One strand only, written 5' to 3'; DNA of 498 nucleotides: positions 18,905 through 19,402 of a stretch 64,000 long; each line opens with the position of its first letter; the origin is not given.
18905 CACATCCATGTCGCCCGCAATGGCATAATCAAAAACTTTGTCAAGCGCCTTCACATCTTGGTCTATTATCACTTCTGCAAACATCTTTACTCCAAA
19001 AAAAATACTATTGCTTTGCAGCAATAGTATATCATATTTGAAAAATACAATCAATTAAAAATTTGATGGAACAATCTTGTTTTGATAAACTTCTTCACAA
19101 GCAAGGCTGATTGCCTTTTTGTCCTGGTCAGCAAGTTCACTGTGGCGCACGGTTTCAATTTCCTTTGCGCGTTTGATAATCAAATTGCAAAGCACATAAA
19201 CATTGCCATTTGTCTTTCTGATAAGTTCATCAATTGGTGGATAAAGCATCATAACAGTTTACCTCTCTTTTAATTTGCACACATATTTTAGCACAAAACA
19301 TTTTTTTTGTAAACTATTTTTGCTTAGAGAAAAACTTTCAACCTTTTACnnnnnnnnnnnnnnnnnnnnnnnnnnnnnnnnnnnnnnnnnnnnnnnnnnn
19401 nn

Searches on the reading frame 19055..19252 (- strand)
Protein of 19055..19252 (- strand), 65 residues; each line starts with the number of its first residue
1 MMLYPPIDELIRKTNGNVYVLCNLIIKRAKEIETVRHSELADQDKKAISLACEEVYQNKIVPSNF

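Call 40: find_encoding_contigs(protein=window:19055-19252:-, flank=10000, max_places=10)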
Protein window:19055-19252:- (65 aa): 4 contigs read that carry it; 4 places shown.
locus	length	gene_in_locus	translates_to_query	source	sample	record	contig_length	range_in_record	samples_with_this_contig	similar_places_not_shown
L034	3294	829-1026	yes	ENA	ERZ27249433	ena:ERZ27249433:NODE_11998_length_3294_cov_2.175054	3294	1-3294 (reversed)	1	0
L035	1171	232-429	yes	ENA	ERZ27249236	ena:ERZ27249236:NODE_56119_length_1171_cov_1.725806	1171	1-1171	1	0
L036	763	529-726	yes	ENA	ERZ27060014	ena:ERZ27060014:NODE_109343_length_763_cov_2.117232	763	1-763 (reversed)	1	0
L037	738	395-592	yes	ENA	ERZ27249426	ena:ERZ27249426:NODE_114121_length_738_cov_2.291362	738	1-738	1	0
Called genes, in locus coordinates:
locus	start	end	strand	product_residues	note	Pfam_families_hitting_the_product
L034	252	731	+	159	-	-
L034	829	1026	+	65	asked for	PF01192:RNA_pol_Rpb6 (weak)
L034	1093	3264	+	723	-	PF17764:PriA_3primeBD, PF00270:DEAD, PF04851:ResIII, PF18319:Zn_ribbon_PriA, PF00271:Helicase_C, PF18074:PriA_C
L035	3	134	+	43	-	?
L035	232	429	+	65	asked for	PF01192:RNA_pol_Rpb6 (weak)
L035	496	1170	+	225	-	?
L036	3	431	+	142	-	?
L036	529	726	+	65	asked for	PF01192:RNA_pol_Rpb6 (weak)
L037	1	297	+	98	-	?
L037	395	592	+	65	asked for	PF01192:RNA_pol_Rpb6 (weak)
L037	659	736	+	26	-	?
